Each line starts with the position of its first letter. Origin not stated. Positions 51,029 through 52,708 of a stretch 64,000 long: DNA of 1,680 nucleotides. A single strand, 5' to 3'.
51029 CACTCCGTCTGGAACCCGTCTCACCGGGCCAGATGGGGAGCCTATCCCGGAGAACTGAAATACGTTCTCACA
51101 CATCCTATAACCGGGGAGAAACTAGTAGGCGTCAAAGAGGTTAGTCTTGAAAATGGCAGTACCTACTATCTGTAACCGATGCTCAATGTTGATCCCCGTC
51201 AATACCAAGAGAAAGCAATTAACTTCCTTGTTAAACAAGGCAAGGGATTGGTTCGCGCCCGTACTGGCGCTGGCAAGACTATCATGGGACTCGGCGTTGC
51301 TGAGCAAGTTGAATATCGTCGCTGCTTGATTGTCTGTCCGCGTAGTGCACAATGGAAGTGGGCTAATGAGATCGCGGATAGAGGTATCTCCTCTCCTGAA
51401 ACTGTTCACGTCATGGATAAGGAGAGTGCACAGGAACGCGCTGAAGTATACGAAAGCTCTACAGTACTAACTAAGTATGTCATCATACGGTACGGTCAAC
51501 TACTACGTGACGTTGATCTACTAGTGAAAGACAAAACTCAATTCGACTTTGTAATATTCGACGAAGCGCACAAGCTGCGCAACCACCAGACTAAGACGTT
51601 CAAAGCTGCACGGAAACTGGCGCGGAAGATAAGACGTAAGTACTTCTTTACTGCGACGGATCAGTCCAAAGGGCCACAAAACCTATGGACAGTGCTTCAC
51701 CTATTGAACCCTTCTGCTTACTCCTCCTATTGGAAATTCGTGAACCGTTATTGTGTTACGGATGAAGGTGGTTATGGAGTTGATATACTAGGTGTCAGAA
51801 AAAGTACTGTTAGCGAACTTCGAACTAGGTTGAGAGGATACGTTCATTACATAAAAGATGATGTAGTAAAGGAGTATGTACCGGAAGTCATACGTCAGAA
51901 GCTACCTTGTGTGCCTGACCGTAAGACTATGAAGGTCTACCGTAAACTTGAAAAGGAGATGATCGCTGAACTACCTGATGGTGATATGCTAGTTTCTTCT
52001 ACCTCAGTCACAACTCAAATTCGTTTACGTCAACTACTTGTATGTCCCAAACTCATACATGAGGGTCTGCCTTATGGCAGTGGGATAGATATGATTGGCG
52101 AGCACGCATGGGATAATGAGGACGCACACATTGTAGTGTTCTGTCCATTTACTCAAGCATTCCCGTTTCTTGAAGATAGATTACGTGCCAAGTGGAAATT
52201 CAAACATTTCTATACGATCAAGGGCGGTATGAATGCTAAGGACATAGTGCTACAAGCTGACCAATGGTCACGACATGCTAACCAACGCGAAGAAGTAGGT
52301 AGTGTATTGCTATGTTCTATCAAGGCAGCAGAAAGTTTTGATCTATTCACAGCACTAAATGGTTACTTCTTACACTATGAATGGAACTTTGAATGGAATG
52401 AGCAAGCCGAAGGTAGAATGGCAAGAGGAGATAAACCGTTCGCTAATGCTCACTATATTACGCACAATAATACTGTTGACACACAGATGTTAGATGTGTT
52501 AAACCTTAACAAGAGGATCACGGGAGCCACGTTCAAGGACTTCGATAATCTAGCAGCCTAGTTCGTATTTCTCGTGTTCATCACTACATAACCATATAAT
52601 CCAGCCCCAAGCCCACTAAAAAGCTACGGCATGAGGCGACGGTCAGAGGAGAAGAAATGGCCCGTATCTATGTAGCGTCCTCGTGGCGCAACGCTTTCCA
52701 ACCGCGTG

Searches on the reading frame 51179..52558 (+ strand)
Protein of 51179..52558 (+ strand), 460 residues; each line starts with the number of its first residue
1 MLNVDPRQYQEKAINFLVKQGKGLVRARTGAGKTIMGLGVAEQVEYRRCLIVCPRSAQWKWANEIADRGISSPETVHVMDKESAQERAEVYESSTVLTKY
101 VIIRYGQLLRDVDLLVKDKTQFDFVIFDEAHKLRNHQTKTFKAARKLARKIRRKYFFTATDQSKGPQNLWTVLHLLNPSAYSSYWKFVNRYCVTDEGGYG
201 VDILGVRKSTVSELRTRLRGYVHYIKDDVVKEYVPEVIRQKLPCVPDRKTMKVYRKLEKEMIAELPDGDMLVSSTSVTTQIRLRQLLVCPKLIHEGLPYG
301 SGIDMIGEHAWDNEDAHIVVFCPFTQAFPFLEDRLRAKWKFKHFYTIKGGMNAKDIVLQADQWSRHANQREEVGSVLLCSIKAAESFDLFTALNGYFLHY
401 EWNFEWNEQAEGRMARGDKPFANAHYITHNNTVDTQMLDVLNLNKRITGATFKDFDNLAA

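Call 29: find_encoding_contigs(protein=window:51179-52558:+, flank=10000, max_places=6)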
Protein window:51179-52558:+ (460 aa): 2 contigs read that carry it; 2 places shown.
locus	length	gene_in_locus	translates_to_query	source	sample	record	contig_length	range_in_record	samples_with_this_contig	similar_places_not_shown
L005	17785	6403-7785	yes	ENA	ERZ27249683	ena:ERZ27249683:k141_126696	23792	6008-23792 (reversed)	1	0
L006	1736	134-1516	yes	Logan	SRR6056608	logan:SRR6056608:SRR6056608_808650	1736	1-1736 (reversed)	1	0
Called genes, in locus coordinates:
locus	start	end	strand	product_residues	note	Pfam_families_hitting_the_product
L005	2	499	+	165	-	?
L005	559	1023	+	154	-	-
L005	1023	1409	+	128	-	-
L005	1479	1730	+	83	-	-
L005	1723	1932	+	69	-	-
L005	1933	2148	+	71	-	-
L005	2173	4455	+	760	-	-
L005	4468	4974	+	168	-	-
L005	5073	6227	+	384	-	-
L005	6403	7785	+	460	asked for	PF00176:SNF2-rel_dom, PF00270:DEAD, PF04851:ResIII, PF09848:SLFN-g3_helicase (weak)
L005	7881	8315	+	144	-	-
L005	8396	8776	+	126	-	PF01503:PRA-PH (faint), PF12643:MazG-like (weak)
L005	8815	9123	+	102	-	-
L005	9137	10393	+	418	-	PF12705:PDDEXK_1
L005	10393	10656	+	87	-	-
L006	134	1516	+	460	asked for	PF00176:SNF2-rel_dom, PF00270:DEAD, PF04851:ResIII, PF09848:SLFN-g3_helicase (weak)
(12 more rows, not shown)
